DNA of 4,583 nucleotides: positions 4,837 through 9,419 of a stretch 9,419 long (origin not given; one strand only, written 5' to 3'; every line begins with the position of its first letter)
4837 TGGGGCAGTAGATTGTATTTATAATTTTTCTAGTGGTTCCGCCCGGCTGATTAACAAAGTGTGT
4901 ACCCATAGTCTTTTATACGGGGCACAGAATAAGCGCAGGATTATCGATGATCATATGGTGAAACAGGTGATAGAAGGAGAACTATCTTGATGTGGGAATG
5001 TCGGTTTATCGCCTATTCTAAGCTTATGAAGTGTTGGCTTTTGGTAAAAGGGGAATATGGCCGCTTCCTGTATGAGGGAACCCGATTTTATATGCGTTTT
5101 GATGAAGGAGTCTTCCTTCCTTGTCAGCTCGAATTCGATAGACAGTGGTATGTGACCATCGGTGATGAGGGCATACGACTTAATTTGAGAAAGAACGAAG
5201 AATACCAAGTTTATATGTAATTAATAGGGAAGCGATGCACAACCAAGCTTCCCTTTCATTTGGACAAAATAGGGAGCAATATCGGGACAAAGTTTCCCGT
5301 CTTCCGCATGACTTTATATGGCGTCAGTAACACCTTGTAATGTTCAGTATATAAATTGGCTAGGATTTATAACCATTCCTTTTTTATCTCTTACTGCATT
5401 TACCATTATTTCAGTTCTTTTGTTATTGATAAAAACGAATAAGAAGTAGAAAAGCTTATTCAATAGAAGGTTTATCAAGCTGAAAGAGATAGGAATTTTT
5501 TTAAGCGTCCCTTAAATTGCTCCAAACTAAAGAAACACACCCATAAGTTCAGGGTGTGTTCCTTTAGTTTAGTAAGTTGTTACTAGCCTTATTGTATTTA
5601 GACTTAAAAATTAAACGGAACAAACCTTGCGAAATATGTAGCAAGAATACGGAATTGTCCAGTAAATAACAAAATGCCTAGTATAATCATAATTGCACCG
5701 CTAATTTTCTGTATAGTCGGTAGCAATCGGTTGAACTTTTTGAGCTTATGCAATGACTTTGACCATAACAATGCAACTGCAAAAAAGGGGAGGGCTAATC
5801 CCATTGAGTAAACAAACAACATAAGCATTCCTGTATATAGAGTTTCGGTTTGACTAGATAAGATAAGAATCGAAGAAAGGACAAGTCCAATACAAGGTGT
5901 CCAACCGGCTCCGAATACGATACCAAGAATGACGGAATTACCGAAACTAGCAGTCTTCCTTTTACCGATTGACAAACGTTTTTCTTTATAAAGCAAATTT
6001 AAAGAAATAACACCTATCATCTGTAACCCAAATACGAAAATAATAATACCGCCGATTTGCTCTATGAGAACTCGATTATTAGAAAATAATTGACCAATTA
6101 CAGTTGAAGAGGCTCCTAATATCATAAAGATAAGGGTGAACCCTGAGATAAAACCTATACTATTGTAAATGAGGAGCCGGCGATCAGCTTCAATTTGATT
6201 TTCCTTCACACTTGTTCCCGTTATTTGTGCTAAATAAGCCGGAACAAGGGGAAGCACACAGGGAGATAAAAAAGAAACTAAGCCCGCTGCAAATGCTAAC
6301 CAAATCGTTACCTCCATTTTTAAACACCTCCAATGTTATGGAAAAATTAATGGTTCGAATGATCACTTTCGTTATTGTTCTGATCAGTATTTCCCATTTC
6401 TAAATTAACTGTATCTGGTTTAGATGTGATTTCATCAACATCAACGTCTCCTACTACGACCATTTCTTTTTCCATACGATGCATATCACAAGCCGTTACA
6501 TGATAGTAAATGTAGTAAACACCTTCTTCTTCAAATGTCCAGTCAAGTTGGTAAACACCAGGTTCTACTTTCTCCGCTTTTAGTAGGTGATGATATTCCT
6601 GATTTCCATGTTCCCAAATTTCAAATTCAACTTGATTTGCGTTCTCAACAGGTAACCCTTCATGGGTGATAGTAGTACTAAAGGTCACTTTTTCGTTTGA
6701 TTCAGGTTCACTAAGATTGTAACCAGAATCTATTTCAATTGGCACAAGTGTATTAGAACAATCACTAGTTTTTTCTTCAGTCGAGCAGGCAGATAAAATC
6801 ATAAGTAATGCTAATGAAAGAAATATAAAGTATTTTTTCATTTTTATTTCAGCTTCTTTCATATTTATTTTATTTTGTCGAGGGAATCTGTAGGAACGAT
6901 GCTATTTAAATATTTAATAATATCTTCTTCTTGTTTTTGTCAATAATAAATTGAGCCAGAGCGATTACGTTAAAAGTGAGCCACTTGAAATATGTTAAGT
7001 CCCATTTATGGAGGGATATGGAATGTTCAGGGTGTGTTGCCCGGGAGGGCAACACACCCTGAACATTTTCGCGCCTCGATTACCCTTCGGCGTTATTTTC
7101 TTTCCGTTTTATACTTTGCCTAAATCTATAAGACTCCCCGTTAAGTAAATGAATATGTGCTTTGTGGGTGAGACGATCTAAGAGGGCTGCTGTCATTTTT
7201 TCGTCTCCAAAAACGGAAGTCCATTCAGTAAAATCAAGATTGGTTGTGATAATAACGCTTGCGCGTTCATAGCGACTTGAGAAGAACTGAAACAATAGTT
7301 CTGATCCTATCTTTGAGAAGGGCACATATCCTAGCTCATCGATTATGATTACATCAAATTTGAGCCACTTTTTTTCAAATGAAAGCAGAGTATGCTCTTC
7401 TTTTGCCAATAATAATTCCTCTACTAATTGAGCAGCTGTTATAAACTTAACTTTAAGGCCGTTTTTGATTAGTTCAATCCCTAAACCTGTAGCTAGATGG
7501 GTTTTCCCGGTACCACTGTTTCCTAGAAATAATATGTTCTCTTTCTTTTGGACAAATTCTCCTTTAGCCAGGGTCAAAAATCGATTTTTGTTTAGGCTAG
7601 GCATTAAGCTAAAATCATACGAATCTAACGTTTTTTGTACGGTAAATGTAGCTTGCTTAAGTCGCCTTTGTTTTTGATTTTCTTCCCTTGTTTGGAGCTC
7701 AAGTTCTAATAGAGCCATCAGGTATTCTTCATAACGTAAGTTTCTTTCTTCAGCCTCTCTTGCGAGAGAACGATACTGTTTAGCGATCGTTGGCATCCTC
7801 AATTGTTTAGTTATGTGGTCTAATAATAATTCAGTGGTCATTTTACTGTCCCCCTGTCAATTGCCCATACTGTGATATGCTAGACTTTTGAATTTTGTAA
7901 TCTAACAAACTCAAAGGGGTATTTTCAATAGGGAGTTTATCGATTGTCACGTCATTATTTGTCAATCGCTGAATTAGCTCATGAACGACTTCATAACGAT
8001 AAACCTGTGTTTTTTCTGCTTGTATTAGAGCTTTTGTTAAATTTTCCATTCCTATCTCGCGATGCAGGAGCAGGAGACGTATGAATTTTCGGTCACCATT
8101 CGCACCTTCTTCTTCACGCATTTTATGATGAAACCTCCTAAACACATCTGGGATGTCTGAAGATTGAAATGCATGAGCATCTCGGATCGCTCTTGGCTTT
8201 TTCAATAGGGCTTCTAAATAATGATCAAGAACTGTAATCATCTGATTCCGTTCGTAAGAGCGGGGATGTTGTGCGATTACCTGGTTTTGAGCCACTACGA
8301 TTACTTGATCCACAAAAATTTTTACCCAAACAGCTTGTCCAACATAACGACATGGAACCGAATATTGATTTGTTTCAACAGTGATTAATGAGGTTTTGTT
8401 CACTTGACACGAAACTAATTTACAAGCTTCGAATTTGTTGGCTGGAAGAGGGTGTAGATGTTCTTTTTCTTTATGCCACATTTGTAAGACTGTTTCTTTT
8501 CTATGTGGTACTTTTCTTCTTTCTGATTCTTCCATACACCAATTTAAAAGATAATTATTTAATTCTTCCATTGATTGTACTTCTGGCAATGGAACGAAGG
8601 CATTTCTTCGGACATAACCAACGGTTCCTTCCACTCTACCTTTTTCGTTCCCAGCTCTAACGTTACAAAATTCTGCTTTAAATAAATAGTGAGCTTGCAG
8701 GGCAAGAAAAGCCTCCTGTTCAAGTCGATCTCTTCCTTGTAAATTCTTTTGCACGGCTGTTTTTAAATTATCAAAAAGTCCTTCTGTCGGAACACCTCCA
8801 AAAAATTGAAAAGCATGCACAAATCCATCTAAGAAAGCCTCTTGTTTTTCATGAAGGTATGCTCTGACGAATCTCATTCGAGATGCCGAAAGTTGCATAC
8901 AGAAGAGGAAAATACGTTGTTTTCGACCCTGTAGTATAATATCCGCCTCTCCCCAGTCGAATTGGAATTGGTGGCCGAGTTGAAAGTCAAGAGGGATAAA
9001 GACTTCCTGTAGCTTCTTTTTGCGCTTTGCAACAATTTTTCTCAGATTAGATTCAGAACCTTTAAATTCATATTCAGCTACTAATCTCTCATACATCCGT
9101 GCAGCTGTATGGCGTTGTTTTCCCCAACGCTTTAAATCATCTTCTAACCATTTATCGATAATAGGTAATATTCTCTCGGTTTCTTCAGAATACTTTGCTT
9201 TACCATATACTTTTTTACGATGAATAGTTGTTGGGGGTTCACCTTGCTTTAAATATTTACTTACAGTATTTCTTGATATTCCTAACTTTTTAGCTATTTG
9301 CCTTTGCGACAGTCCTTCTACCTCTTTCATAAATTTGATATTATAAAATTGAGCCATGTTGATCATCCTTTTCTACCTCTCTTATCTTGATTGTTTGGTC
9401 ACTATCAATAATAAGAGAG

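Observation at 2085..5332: Compact four-gene transposon: zinc-ribbon protein, Mu/TniA-like DDE transposase, TniB-like ATPase and a small DUF5348-like protein, with no cargo, TnsA or resolvase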

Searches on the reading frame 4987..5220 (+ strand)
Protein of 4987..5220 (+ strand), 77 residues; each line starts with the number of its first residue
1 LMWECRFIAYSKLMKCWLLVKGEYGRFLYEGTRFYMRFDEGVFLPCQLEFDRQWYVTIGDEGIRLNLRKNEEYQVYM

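Call 5: search_protein_families(library=pfam, proteins=[window:4987-5220:+], max_evalue=0.01)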
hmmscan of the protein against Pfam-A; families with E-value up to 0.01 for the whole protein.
window:4987-5220:+ (77 aa): 1 family
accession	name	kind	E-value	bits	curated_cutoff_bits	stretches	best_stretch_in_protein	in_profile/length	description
PF17295.7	DUF5348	-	0.002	18.5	22.8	1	16-75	11-66/68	Domain of unknown function (DUF5348)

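Call 6: search_protein_families(library=ncbifam, proteins=[window:4987-5220:+], max_evalue=0.01)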
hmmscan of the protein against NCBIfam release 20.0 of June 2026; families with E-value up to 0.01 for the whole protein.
window:4987-5220:+ (77 aa): 0 families

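Call 43: find_homologous_proteins(query=window:4987-5220:+, max_evalue=0.01)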
Query window:4987-5220:+ (77 aa): 1 proteins with E <= 0.01 among 1 candidates.
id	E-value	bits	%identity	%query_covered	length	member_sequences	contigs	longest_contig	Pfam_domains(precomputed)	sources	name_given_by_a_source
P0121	1.0e-44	167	96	99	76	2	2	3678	-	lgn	-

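Call 47: search_protein_families(library=pfam, alignment_id=A2, max_evalue=0.01)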
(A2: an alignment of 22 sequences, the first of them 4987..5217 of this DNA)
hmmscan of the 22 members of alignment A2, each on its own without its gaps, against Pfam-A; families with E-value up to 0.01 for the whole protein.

A. member 1, window:4987-5217:+ (77 aa): 1 family
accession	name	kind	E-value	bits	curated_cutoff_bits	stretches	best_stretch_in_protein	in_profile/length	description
PF17295.7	DUF5348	-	0.002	18.5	22.8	1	16-75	11-66/68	Domain of unknown function (DUF5348)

B. families by the number of members that match (of 22 scanned): 1 family
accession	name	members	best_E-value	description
PF17295.7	DUF5348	20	7.1e-21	Domain of unknown function (DUF5348)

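Call 48: find_homologous_proteins(query=A2, max_evalue=0.001)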
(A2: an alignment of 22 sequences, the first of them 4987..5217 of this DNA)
Query A2 (22 sequences) (77 aa, profile of the alignment): 22 proteins with E <= 0.001 among 94 candidates.
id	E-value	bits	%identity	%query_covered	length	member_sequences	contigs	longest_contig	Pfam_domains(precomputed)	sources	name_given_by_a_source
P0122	1.1e-25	107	36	69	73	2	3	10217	PF17295.8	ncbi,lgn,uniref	ncbi:DUF5348 domain-containing protein [Camelliibacillus cellulosilyticus]|uniref:DUF5348 domain-con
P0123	4.8e-24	102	28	88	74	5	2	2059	PF17295.8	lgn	-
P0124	5.6e-24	102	43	48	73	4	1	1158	PF17295.8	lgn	-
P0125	7.9e-23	98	32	48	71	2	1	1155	PF17295.8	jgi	jgi:hypothetical protein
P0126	1.1e-21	94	41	42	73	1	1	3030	PF17295.8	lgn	-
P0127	2.5e-21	93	47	44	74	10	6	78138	PF17295.8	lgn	-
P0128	3.6e-21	93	-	-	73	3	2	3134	PF17295.8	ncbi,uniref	ncbi:hypothetical protein GCM10009001_36110 [Virgibacillus siamensis]|uniref:DUF5348 domain-containi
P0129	9.9e-21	91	-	-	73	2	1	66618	PF17295.8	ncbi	ncbi:DUF5348 domain-containing protein [Virgibacillus kimchii]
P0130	1.7e-20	90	35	74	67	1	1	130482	PF17295.8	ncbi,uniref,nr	ncbi:DUF5348 domain-containing protein [Bacillus sp. B15-48]|uniref:DUF5348 domain-containing protei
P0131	1.8e-20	90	44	42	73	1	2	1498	PF17295.8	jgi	jgi:hypothetical protein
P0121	1.8e-20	90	96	99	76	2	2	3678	-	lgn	-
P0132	4.3e-20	89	30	79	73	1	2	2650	PF17295.8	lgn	-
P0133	3.8e-19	86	40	19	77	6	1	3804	PF17295.8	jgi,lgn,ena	-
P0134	9.5e-19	85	-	-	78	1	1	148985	PF17295.8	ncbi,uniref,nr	ncbi:DUF5348 domain-containing protein [Alicyclobacillus dauci]|uniref:DUF5348 domain-containing pro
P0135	2.7e-18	83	35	44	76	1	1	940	PF17295.8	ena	-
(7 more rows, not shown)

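Call 64: search_protein_families(library=phrogs, proteins=[window:4987-5217:+], max_evalue=0.01)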
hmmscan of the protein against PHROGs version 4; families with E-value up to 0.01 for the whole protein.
window:4987-5217:+ (77 aa): 0 families

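Call 65: predict_structure(alignment_id=A3)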
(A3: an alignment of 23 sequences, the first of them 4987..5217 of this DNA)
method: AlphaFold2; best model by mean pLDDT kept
length: 77 residues; sequences in the alignment: 23
mean_pLDDT: 91.3   pTM: 0.77
mean pLDDT of the five models: 91.3, 90.6, 87.9, 85.3, 85.1
residues with pLDDT >= 90: 58; 70-90: 17; 50-70: 1; < 50: 1
segments of 3 or more residues with pLDDT < 50: none
pLDDT, mean of each block of 10 residues (from residue 1): 84 94 89 92 93 93 93 92
secondary structure, 60 per line:
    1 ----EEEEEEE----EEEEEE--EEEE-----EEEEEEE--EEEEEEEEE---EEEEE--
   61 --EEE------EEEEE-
elements in order: E5-11 E16-21 E24-27 E33-39 E42-50 E54-58 E63-65 E72-76

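Call 68: fold_search(model_id=the predicted structure, library=pdb)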
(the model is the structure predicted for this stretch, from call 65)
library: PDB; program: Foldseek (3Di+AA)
matches with E <= 10: 781; with E <= 0.001: 0
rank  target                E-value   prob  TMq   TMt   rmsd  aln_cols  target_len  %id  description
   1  3nrl_A                1.7e-03  1.00  0.71  0.79   2.5        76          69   18  Crystal Structure of protein RUMGNA_01417 from Ruminococcus gnavus, Northeast Structural Genomics Consortium Target Ug (released 2010-08-25)
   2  8t2d_A                1.7e-01  0.54  0.34  0.26   9.5       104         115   14  Ubiquitin variant i53:Mutant T12Y.T14E.L67R with 53BP1 Tudor domain (released 2024-03-27)
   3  2hqe_A                2.0e-01  0.72  0.42  0.18  14.2       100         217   13  Crystal structure of human P100 Tudor domain: Large fragment (released 2007-07-03)
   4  2o4x_A                2.0e-01  0.72  0.42  0.18  14.2       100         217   13  Crystal structure of human P100 tudor domain (released 2007-02-13)
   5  5zcj_C                2.0e-01  0.60  0.38  0.27   9.0       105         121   12  Crystal structure of complex (released 2018-06-27)
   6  8apk_B1               2.6e-01  0.51  0.33  0.07   8.3        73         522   11  rotational state 3 of the Trypanosoma brucei mitochondrial ATP synthase dimer (released 2022-10-26)
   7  8apa_C1               2.8e-01  0.54  0.34  0.08   8.2        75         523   11  rotational state 1a of the Trypanosoma brucei mitochondrial ATP synthase dimer (released 2022-10-26)
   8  5j26_A                2.8e-01  0.47  0.36  0.27   9.3       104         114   14  Crystal structure of a 53BP1 Tudor domain in complex with a ubiquitin variant (released 2016-12-14)
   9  6upt_B                3.5e-01  0.57  0.40  0.28   8.9        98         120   12  Tudor Domain of Tumor suppressor p53BP1 with MFP-2706 (released 2019-11-20)
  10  3op1_C                3.7e-01  0.60  0.39  0.16   6.2        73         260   14  Crystal Structure of Macrolide-efflux Protein SP_1110 from Streptococcus pneumoniae (released 2010-09-29)
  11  6bhg_A                3.7e-01  0.54  0.41  0.18  11.0       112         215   12  Crystal structure of SETDB1 with a modified H3 peptide (released 2017-12-06)
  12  3omg_A                3.9e-01  0.60  0.42  0.18  14.0        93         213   13  Structure of human SND1 extended tudor domain in complex with the symmetrically dimethylated arginine PIWIL1 peptide R (released 2010-09-08)
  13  9cux                  4.1e-01  0.44  0.39  0.17  10.9       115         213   12  Crystal Structure of SETDB1 Tudor domain in complex with UNC100016 (released 2024-10-02)
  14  3bdl                  4.3e-01  0.54  0.42  0.08  14.2       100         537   13  Crystal structure of a truncated human Tudor-SN (released 2008-08-26)
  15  6bhh_A                4.3e-01  0.51  0.40  0.18  11.0       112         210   12  Crystal structure of SETDB1 with a modified H3 peptide (released 2017-11-22)
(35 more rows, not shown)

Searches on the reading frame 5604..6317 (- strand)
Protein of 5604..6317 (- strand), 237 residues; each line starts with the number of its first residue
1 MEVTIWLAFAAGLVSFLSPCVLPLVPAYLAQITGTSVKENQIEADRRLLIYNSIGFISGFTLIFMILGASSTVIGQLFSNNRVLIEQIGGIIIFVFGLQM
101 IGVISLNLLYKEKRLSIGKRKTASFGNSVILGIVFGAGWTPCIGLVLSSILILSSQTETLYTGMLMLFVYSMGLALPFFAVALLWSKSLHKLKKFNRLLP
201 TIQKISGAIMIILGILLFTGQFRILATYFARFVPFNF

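Call 39: find_encoding_contigs(protein=window:5604-6317:-, flank=6000, max_places=8)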
Protein window:5604-6317:- (237 aa): no gene with exactly this product is on record in the collection.

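Call 90: search_protein_families(library=pfam, proteins=[window:5607-6317:-], max_evalue=0.001)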
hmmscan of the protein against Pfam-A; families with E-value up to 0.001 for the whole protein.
window:5607-6317:- (237 aa): 1 family
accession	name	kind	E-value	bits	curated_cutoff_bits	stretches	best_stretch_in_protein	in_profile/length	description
PF02683.22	DsbD_TM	-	6.8e-19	68.5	27.1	1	4-218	4-215/219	Cytochrome C biogenesis protein transmembrane domain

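Call 98: list_cluster_members(proteins=[window:5607-6317:-, window:6350-6862:-, window:7846-9366:-, window:7083-7841:-, window:1556-1834:-])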
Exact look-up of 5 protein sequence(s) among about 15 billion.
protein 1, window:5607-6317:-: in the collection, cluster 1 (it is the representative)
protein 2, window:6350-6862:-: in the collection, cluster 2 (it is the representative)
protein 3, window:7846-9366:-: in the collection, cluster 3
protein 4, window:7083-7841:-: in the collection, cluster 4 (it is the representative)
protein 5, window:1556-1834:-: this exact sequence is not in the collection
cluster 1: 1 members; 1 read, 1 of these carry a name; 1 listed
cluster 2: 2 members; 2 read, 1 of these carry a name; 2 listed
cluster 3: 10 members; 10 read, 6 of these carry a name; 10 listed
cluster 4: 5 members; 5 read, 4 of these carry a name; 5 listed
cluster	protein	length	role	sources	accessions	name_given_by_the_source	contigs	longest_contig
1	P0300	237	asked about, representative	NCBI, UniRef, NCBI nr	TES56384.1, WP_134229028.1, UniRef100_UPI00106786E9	cytochrome c biogenesis protein CcdA [Halalkalibacterium halodurans] | cytochrome c biogenesis CcdA family protein n=1 Tax=Halalkalibacterium halodurans ... | cytochrome c biogenesis CcdA family protein [Halalkalibacterium halodurans]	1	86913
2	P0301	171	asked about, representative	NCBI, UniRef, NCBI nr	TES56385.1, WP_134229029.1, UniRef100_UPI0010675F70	hypothetical protein E2L07_05375 [Halalkalibacterium halodurans] | FixH family protein n=1 Tax=Halalkalibacterium halodurans TaxID=86665 RepID=UPI0010675F70 | FixH family protein [Halalkalibacterium halodurans]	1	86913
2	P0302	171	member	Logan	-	-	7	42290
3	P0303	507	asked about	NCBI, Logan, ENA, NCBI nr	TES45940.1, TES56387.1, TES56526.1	IS21 family transposase [Halalkalibacterium halodurans]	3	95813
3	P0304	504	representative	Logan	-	-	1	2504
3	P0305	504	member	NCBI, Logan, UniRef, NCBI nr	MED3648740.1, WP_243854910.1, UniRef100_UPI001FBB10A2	IS21 family transposase [Halalkalibacterium halodurans] | IS21 family transposase n=3 Tax=Halalkalibacterium halodurans TaxID=86665 ...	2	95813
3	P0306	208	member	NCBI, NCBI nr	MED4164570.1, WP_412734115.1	Mu transposase domain-containing protein, partial [Halalkalibacterium halodurans] | IS21 family transposase [Halalkalibacterium halodurans]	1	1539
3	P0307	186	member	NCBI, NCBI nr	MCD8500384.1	MAG: hypothetical protein LRY71_00230 [Bacillaceae bacterium] | hypothetical protein [Bacillaceae bacterium]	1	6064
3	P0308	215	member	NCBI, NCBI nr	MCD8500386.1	MAG: IS21 family transposase [Bacillaceae bacterium] | IS21 family transposase [Bacillaceae bacterium]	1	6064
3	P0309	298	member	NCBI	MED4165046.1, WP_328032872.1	IS21 family transposase, partial [Halalkalibacterium halodurans]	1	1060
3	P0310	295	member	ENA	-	-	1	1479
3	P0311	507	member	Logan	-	-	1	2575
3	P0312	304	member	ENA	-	-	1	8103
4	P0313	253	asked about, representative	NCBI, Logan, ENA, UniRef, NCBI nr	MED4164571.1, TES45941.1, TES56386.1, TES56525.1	AAA family ATPase [Halalkalibacterium halodurans] | IS21-like element helper ATPase IstB n=2 Tax=Halalkalibacterium halodurans TaxID=86665 ... | IS21-like element helper ATPase IstB [Halalkalibacterium halodurans]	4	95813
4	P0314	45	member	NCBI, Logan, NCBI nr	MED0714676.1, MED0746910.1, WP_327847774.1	hypothetical protein P4S80_13565 [Aeribacillus composti] | hypothetical protein [Aeribacillus composti]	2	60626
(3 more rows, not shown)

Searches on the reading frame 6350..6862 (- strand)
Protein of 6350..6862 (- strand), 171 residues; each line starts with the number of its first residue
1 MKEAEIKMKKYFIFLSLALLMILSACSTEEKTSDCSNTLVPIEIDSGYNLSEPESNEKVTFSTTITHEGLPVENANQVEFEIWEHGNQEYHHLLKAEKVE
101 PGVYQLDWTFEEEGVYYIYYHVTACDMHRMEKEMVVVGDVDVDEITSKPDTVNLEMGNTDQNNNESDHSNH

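Call 90: search_protein_families(library=pfam, proteins=[window:6350-6862:-], max_evalue=0.001)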
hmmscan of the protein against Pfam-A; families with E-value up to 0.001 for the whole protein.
window:6350-6862:- (171 aa): 1 family
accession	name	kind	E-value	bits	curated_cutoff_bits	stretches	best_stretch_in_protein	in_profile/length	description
PF13115.11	YtkA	-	1.3e-11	45.4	25.9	1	52-121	16-85/85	YtkA-like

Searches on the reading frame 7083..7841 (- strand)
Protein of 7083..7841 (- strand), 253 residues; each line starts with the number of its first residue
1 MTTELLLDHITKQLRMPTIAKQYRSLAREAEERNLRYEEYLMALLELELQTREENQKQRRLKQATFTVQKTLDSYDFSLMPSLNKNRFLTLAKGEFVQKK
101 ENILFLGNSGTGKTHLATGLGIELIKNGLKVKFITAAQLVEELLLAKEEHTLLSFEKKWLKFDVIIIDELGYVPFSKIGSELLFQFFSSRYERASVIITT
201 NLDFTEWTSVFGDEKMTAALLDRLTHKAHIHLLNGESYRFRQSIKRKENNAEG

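Call 90: search_protein_families(library=pfam, proteins=[window:7083-7841:-], max_evalue=0.001)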
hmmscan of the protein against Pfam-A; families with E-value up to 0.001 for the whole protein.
window:7083-7841:- (253 aa): 4 families
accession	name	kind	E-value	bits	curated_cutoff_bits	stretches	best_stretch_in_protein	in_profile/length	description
PF01695.23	IstB_IS21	-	3.9e-72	243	24.1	1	11-244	3-236/238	IstB-like ATP binding protein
PF00308.24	Bac_DnaA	-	1.6e-10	41.8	23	1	100-199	33-135/162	Bacterial DnaA ATPAse domain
PF00004.35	AAA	-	2.5e-05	25.2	21.2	1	103-201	1-109/131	ATPase family associated with various cellular activities (AAA)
PF02562.22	PhoH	-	0.00021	21.3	27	1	97-142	16-61/205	PhoH-like protein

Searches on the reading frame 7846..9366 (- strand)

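Call 90: search_protein_families(library=pfam, proteins=[window:7846-9366:-], max_evalue=0.001)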
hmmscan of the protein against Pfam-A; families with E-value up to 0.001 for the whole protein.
window:7846-9366:- (507 aa): 12 families
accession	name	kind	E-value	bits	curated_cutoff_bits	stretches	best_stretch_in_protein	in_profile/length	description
PF22483.2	Mu-transpos_C_2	-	6.1e-23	80.8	27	1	307-378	1-72/73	Mu transposase, C-terminal domain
PF08281.18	Sigma70_r4_2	-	4.3e-07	29.9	25.7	1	13-42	21-50/54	Sigma-70, region 4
PF13384.12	HTH_23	-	2.6e-06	27.5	24.6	1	15-41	16-40/50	Homeodomain-like domain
PF01381.28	HTH_3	-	5.1e-06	26.9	23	1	18-41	9-32/55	Helix-turn-helix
PF13412.12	HTH_24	-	1.7e-05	24.7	21.9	1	18-40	17-39/48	Winged helix-turn-helix DNA-binding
PF13560.12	HTH_31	-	0.0002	22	27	1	15-45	11-42/64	Helix-turn-helix domain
PF12844.13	HTH_19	-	0.00024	21.4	30.2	1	9-39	3-33/64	Helix-turn-helix domain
PF08279.18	HTH_11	-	0.0004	20.6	25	0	13-40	9-37/55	HTH domain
PF00196.25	GerE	-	0.0004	20.4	23.5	0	16-40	15-39/57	Bacterial regulatory proteins, luxR family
PF04545.22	Sigma70_r4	-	0.00044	20.1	24.1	0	16-41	18-43/50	Sigma-70, region 4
PF13936.12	HTH_38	-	0.00054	20.1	27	0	17-41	19-43/44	Helix-turn-helix domain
PF13551.12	HTH_29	-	0.00068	20.1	28.1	0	16-63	9-62/64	Winged helix-turn helix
